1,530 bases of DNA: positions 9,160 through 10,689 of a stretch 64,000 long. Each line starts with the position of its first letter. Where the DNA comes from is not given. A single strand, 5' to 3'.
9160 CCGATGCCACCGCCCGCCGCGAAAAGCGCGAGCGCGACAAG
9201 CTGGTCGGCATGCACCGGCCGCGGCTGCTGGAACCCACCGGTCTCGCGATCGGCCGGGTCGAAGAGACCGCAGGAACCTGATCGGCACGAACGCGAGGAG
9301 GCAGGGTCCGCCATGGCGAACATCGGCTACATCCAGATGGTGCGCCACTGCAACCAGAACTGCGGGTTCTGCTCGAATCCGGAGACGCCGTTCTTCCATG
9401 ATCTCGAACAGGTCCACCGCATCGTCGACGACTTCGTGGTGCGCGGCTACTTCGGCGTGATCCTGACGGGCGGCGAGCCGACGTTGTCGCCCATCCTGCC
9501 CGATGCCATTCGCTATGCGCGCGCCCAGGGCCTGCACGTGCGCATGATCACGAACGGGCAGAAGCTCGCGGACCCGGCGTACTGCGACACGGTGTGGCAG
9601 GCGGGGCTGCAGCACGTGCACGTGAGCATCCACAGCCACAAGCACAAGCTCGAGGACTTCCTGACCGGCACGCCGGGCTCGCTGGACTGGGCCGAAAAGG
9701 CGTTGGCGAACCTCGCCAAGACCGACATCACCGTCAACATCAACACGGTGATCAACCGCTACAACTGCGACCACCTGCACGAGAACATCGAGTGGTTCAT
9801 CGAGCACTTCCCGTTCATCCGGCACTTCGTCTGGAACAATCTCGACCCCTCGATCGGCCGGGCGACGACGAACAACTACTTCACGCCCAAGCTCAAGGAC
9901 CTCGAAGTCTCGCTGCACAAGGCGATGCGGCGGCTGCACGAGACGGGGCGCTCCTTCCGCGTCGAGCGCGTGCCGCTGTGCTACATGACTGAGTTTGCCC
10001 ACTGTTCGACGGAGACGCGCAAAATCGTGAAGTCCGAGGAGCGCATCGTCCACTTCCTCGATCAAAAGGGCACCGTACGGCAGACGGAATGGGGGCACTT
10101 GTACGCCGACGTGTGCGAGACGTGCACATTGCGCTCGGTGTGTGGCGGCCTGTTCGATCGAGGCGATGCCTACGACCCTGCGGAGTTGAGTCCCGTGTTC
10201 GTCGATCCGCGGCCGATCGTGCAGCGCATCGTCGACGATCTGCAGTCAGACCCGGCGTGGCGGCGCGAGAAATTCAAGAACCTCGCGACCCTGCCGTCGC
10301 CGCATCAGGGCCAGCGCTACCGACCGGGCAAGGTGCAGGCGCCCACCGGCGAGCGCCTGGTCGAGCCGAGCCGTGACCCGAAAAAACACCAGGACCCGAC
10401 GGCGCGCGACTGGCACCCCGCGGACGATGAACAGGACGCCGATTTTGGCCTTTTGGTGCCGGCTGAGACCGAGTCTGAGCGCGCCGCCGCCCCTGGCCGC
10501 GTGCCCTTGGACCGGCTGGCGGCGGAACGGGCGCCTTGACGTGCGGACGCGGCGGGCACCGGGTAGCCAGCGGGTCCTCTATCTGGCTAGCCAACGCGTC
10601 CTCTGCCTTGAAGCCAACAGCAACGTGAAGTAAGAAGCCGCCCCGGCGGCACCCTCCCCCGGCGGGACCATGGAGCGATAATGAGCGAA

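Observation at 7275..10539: Tandem paralogous radical SAMs sharing an H-x-H-x3-L-x2-LTGTPG block; the first has an in-frame 75-aa leader-like N-terminus and a split SPASM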

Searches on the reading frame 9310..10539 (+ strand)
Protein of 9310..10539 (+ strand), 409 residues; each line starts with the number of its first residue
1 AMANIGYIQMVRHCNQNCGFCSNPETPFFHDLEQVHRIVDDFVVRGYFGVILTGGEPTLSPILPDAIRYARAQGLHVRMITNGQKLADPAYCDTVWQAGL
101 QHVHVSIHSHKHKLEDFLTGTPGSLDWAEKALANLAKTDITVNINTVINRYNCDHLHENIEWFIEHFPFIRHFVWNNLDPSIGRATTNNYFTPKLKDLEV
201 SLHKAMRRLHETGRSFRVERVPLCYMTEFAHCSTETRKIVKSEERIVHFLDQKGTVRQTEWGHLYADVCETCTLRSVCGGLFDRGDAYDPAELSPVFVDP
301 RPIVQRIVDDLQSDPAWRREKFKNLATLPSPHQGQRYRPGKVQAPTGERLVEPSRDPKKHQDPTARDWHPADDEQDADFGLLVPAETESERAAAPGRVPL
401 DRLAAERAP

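Call 13: search_protein_families(library=ncbifam, proteins=[window:9310-10539:+], max_evalue=0.01)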
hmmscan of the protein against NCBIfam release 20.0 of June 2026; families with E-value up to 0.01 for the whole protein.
window:9310-10539:+ (409 aa): 42 families (the best 25 are shown)
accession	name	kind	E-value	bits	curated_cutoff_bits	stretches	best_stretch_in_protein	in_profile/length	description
TIGR03977.1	rSAM_pair_HxsC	equivalog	3e-28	98.6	267.9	1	9-230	30-257/292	His-Xaa-Ser system radical SAM maturase HxsC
NF038332.1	rSAM_rare_HxsC4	exception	3.8e-23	82.2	500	1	10-228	20-246/335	radical SAM protein HxsC4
TIGR04545.1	rSAM_ahbD_hemeb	equivalog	5.1e-17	62.3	500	1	10-161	6-160/339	heme b synthase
NF045646.2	rSAM_Se_TrsS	equivalog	6.1e-17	61.3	490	1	8-257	90-339/441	radical SAM (seleno)protein TrsS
TIGR04053.2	TIGR04053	equivalog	8.3e-16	58.2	395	1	33-165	41-175/366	TIGR04053 family radical SAM/SPASM domain-containing protein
TIGR02666.1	moaA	equivalog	1.4e-15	57.1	284.05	1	11-173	17-190/336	GTP 3',8-cyclase MoaA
TIGR02668.1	moaA_archaeal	equivalog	2.9e-15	56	325.25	1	8-174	14-184/303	GTP 3',8-cyclase MoaA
TIGR04055.1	rSAM_NirJ2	equivalog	3.5e-15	56.4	500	1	12-210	15-205/326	putative heme d1 biosynthesis radical SAM protein NirJ2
TIGR04303.1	GeoRSP_rSAM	equivalog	3.9e-15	56.2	400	1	12-162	13-163/325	GeoRSP system radical SAM/SPASM protein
TIGR02109.1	PQQ_syn_pqqE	equivalog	4.2e-15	55.5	381.35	1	9-164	12-170/358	pyrroloquinoline quinone biosynthesis protein PqqE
NF038283.1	viperin_w_prok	equivalog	4.6e-14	52.2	180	1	10-166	8-177/281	viperin family antiviral radical SAM protein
TIGR03962.1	mycofact_rSAM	equivalog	9.1e-14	51.4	265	1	13-158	21-168/339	mycofactocin radical SAM maturase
TIGR04051.1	rSAM_NirJ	equivalog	2.1e-13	50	515.45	1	9-162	7-162/354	heme d1 biosynthesis radical SAM protein NirJ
NF001199.0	PRK00164.2-1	equivalog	6.9e-13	48.4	231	1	8-204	16-215/308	GTP 3',8-cyclase MoaA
TIGR04466.1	rSAM_BlsE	equivalog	1.5e-12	47.6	400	1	7-158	6-157/327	cytosylglucuronate decarboxylase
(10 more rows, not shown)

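Call 14: search_protein_families(library=pfam, proteins=[window:9310-10539:+], max_evalue=0.01)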
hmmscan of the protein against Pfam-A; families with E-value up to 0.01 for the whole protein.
window:9310-10539:+ (409 aa): 4 families
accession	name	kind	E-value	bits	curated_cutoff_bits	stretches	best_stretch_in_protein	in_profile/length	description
PF04055.27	Radical_SAM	-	2.7e-19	70.4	29.5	1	9-161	2-164/166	Radical SAM superfamily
PF22712.1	SNaCT7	-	0.00062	20.2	27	1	133-185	98-150/160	Short NACHT-associated C-Terminal domain, family 7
PF13353.11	Fer4_12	-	0.0024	18.6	22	1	11-88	12-96/137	4Fe-4S single cluster domain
PF13344.12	Hydrolase_6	-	0.0065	16.9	27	0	48-102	6-58/101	Haloacid dehalogenase-like hydrolase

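Call 23: find_homologous_proteins(query=window:9310-10539:+)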
Query window:9310-10539:+ (409 aa): 2667 proteins with E <= 0.001 among 8000 candidates; the best 120 are listed.
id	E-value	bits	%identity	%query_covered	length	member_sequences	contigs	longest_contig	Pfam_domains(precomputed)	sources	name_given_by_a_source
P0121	1.2e-288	975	100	100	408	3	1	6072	PF04055.28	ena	-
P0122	2.6e-239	813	83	99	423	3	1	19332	PF04055.28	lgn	-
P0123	1.0e-237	807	82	100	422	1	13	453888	PF04055.28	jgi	jgi:MoaA/NifB/PqqE/SkfB family radical SAM enzyme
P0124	3.8e-235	799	82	99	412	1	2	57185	PF04055.28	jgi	jgi:MoaA/NifB/PqqE/SkfB family radical SAM enzyme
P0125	2.2e-233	793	79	99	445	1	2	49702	PF04055.28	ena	-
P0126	6.5e-231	785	79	99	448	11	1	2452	PF04055.28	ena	-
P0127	1.6e-230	784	81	99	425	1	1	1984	PF04055.28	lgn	-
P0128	2.8e-222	756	79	98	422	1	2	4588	PF04055.28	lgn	-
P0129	1.6e-219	747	79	94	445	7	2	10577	PF04055.28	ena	-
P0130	2.7e-219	747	78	100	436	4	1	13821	PF04055.28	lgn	-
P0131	2.4e-215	734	77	98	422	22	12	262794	PF04055.28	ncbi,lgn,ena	-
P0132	9.9e-215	732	80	93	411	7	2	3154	PF04055.28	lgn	-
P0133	1.8e-214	731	78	95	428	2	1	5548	PF04055.28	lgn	-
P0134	5.3e-211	719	75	98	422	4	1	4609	PF04055.28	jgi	jgi:MoaA/NifB/PqqE/SkfB family radical SAM enzyme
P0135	3.7e-210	717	79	92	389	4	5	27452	PF04055.28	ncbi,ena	-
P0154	1.1e-146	507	61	78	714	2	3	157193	PF04055.28,PF13353.12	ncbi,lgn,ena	-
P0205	1.3e-132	461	64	77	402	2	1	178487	PF04055.28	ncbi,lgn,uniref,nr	ncbi:nitrite reductase [Plesiocystis pacifica SIR-1]|uniref:Nitrite reductase n=1 Tax=Plesiocystis p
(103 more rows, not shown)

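Call 50: find_encoding_contigs(protein=P0205, flank=10000, max_places=2)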
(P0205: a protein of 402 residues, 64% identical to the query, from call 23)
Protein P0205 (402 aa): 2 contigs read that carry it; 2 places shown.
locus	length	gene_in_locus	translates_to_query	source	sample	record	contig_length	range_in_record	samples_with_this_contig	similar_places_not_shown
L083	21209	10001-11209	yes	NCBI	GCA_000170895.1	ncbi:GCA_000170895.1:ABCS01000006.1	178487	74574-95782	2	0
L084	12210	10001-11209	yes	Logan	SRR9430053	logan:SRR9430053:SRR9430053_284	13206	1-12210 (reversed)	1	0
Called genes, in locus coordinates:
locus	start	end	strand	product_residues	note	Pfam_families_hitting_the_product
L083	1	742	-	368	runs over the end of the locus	PF00487:FA_desaturase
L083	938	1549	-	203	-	-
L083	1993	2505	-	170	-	PF13473:Cupredoxin_1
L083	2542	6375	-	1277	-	PF00873:ACR_tran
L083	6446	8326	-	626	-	PF19335:HMBD, PF25919:BSH_CusB, PF25973:BSH_CzcB, PF25954:Beta-barrel_RND_2, PF25975:CzcB_C (weak), PF11827:DUF3347 (weak)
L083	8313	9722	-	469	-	PF02321:OEP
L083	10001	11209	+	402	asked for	PF04055:Radical_SAM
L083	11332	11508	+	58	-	-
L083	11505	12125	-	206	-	-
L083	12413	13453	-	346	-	-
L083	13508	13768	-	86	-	-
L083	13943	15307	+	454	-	PF03109:ABC1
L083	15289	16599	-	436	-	PF07690:MFS_1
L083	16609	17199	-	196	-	-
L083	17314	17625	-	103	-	-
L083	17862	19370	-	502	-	PF13353:Fer4_12, PF04055:Radical_SAM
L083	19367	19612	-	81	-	-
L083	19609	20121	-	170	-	PF27806:HxsD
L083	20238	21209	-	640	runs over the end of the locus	PF04055:Radical_SAM, PF13489:Methyltransf_23, PF08241:Methyltransf_11, PF08242:Methyltransf_12, PF13649:Methyltransf_25, PF13847:Methyltransf_31 (weak)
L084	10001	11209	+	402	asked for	PF04055:Radical_SAM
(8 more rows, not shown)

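Call 61: find_encoding_contigs(protein=P0154, flank=10000, max_places=2)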
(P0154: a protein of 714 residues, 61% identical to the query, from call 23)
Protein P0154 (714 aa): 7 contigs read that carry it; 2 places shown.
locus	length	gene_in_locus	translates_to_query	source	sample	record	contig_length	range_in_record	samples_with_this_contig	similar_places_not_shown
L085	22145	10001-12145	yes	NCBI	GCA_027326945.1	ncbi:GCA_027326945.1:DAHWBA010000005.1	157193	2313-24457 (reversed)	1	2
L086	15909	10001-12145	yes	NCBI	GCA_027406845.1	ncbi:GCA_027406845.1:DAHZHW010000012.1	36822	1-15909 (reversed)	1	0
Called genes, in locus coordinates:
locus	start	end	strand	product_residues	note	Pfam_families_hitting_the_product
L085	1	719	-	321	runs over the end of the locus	-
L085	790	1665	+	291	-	PF01734:Patatin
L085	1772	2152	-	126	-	PF00472:RF-1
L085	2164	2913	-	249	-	PF13085:Fer2_3, PF13187:Fer4_9 (faint), PF12797:Fer4_2 (weak), PF13183:Fer4_8, PF13237:Fer4_10, PF12838:Fer4_7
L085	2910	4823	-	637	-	PF00890:FAD_binding_2, PF01266:DAO (weak), PF02910:Succ_DH_flav_C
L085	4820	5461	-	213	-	PF01127:Sdh_cyt (weak)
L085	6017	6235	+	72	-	-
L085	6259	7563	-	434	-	PF00202:Aminotran_3, PF00155:Aminotran_1_2 (faint)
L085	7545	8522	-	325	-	PF00490:ALAD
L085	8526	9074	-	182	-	PF01923:Cob_adeno_trans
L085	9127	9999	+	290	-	PF04055:Radical_SAM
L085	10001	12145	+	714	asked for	PF04055:Radical_SAM, PF13353:Fer4_12 (faint), PF04055:Radical_SAM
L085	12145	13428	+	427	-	-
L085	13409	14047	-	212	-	-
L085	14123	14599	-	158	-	-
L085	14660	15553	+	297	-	PF01925:TauE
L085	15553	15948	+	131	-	PF07843:DUF1634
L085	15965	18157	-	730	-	PF00082:Peptidase_S8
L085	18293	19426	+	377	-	PF12705:PDDEXK_1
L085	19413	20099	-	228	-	PF00702:Hydrolase, PF13419:HAD_2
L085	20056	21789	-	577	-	PF00664:ABC_membrane, PF00005:ABC_tran, PF02463:SMC_N (faint)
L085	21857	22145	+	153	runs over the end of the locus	-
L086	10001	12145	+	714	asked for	PF04055:Radical_SAM, PF13353:Fer4_12 (faint), PF04055:Radical_SAM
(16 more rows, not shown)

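Call 63: search_protein_families(library=ncbifam, proteins=[L085:12145-13428:+, L085:9127-9999:+, L085:10001-12145:+, L083:20238-21209:-], max_evalue=0.01)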
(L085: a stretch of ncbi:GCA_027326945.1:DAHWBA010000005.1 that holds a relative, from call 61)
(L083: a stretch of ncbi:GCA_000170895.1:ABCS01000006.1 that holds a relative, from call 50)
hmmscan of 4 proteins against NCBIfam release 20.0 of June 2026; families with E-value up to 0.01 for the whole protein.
L085:12145-13428:+ (427 aa): 1 family
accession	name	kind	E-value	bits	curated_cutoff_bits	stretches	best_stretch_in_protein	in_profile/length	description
TIGR04267.2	mod_HExxH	domain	5.5e-27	94.9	40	1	238-405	2-177/177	aKG-HExxH-type peptide beta-hydroxylase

L085:9127-9999:+ (290 aa): 49 families (the best 25 are shown)
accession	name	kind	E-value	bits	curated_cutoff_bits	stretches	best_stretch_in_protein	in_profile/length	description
NF038332.1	rSAM_rare_HxsC4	exception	4.3e-32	111.6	500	1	4-191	18-210/335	radical SAM protein HxsC4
TIGR03977.1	rSAM_pair_HxsC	equivalog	1e-27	96.8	267.9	1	4-215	30-245/292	His-Xaa-Ser system radical SAM maturase HxsC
TIGR04545.1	rSAM_ahbD_hemeb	equivalog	1.2e-25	90.7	500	1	9-194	9-194/339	heme b synthase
TIGR04055.1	rSAM_NirJ2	equivalog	2.2e-21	76.7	500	1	6-183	6-182/326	putative heme d1 biosynthesis radical SAM protein NirJ2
TIGR02668.1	moaA_archaeal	equivalog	7e-20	71.2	325.25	1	5-167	15-178/303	GTP 3',8-cyclase MoaA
TIGR04053.2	TIGR04053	equivalog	1.2e-17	64.3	395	1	13-183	21-194/366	TIGR04053 family radical SAM/SPASM domain-containing protein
TIGR04051.1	rSAM_NirJ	equivalog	2.8e-17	62.7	515.45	1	9-184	11-185/354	heme d1 biosynthesis radical SAM protein NirJ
TIGR02666.1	moaA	equivalog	1.4e-16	60.4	284.05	1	5-167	15-185/336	GTP 3',8-cyclase MoaA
NF001199.0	PRK00164.2-1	equivalog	3.5e-16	59.2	231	1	4-162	16-175/308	GTP 3',8-cyclase MoaA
TIGR04303.1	GeoRSP_rSAM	equivalog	3.6e-16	59.6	400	1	9-168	14-170/325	GeoRSP system radical SAM/SPASM protein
TIGR04466.1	rSAM_BlsE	equivalog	3.6e-16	59.5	400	1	9-173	12-173/327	cytosylglucuronate decarboxylase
NF049973.1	radical_Rv1681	equivalog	6e-16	58.3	380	1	5-166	77-238/326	Rv1681 family radical SAM protein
TIGR04317.1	W_rSAM_matur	equivalog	6.2e-16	58.5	380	1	8-181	12-190/349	tungsten cofactor oxidoreductase radical SAM maturase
TIGR04546.1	rSAM_ahbC_deAc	equivalog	8.3e-15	54.5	650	1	8-162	47-200/390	12,18-didecarboxysiroheme deacetylase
TIGR03913.1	rad_SAM_trio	equivalog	1.5e-14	53.2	591.75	1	9-181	28-198/477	GDL motif peptide-associated radical SAM/SPASM maturase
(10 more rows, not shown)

L085:10001-12145:+ (714 aa): 70 families (the best 25 are shown)
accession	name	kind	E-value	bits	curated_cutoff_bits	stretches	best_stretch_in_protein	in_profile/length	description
NF038332.1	rSAM_rare_HxsC4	exception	8.6e-52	176.3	500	2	334-504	14-188/335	radical SAM protein HxsC4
TIGR03977.1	rSAM_pair_HxsC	equivalog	2.5e-49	167.7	267.9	2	336-545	27-240/292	His-Xaa-Ser system radical SAM maturase HxsC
TIGR04545.1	rSAM_ahbD_hemeb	equivalog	1.3e-35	123.5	500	2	9-195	6-188/339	heme b synthase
TIGR02668.1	moaA_archaeal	equivalog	3.3e-35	121.6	325.25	2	338-529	14-205/303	GTP 3',8-cyclase MoaA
TIGR04317.1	W_rSAM_matur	equivalog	4.4e-34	118.1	380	2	334-555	4-226/349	tungsten cofactor oxidoreductase radical SAM maturase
TIGR04055.1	rSAM_NirJ2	equivalog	1.1e-33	117.1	500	2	11-227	8-215/326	putative heme d1 biosynthesis radical SAM protein NirJ2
TIGR02109.1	PQQ_syn_pqqE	equivalog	2.9e-33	115.3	381.35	2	9-161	13-164/358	pyrroloquinoline quinone biosynthesis protein PqqE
TIGR04051.1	rSAM_NirJ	equivalog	9.8e-33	113.6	515.45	2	9-199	8-193/354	heme d1 biosynthesis radical SAM protein NirJ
NF045646.2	rSAM_Se_TrsS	equivalog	1.1e-32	113.2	490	2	339-520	91-276/441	radical SAM (seleno)protein TrsS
TIGR04053.2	TIGR04053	equivalog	4.6e-32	111.7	395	2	380-519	58-195/366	TIGR04053 family radical SAM/SPASM domain-containing protein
TIGR04303.1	GeoRSP_rSAM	equivalog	2.4e-31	109.5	400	2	9-169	11-167/325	GeoRSP system radical SAM/SPASM protein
TIGR02666.1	moaA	equivalog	9e-31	107.1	284.05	2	7-169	14-183/336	GTP 3',8-cyclase MoaA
TIGR04133.1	rSAM_w_lipo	hypoth_equivalog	2.3e-30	105.7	425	2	380-522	75-214/350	TIGR04133 family radical SAM/SPASM protein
NF001199.0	PRK00164.2-1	equivalog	2.4e-29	102.5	231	2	338-530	16-205/308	GTP 3',8-cyclase MoaA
NF045574.1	sacti_mat_StsB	exception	1.1e-28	100.3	625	2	6-168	99-258/466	StsB family radical SAM/SPASM domain sactipeptide maturase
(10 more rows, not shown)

L083:20238-21209:- (323 aa): 11 families
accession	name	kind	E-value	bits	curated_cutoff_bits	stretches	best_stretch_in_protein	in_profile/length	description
NF045667.1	MTase_DVU1556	equivalog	9.7e-10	38.3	155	1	140-256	24-136/213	DVU_1556 family methyltransferase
TIGR01983.1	UbiG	equivalog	2.2e-05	23.9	102.95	1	141-239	52-151/228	bifunctional 2-polyprenyl-6-hydroxyphenol methylase/3-demethylubiquinol 3-O-methyltransferase UbiG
NF045825.1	FAmtase_mtf2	equivalog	6.2e-05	22.3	400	1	141-241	61-160/248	fatty-acid O-methyltransferase Mtf2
TIGR00452.1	TIGR00452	equivalog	0.0003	19.7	275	1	141-239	120-219/316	tRNA 5-methoxyuridine(34)/uridine 5-oxyacetic acid(34) synthase CmoB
TIGR02081.1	metW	equivalog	0.00089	18.8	189.5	1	139-251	14-118/194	methionine biosynthesis protein MetW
TIGR04543.1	ketoArg_3Met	equivalog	0.00089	18.4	425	1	132-181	140-190/336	2-ketoarginine methyltransferase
TIGR04345.1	ovoA_Cterm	equivalog_domain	0.0013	18.3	170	1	202-263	132-193/242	putative 4-mercaptohistidine N1-methyltransferase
NF043040.1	corrin_prot_MT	hypoth_equivalog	0.0025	17.3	180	1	140-244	43-152/216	corrinoid protein-associated methyltransferase CpaM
NF011650.0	PRK15068.1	equivalog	0.0032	16.4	209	1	141-239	125-225/324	tRNA 5-methoxyuridine(34)/uridine 5-oxyacetic acid(34) synthase CmoB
NF004851.0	PRK06202.1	equivalog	0.0061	16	243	1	140-221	62-146/237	hypothetical protein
NF041537.1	ArsM_AhpD_UU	exception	0.0068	15.2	510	1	141-245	79-186/345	arsenite methyltransferase/AhpD domain selenoprotein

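Call 71: list_cluster_members(proteins=[P0154, P0067, P0120])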
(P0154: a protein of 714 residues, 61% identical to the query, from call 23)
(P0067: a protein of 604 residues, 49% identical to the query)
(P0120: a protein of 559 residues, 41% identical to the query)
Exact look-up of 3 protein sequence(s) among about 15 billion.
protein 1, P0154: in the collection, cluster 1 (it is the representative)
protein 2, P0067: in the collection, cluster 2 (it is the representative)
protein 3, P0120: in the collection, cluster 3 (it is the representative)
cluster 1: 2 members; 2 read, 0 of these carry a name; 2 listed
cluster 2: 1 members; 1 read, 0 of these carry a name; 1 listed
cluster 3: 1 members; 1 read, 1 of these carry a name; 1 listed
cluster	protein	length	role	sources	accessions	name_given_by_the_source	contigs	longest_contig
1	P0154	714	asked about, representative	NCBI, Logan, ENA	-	-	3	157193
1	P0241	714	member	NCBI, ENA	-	-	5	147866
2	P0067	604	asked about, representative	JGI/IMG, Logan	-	-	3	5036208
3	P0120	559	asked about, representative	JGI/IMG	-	pyruvate-formate lyase-activating enzyme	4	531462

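Call 94: search_protein_families(library=padloc, proteins=[window:9310-10539:+], max_evalue=0.001)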
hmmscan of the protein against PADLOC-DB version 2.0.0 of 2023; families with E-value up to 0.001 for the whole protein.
window:9310-10539:+ (409 aa): 3 families
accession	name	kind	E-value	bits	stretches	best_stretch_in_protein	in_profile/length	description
PDLC02904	pVip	-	6.2e-21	73.1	1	9-166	8-164/262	Viperins associated with kinases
PDLC02903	pVip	-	3.6e-20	70.5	1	9-165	5-159/257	Viperins not associated with kinases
PDLC02905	pVip-kinase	-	8.9e-09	33.1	1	34-166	220-352/474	Viperin-kinase fusion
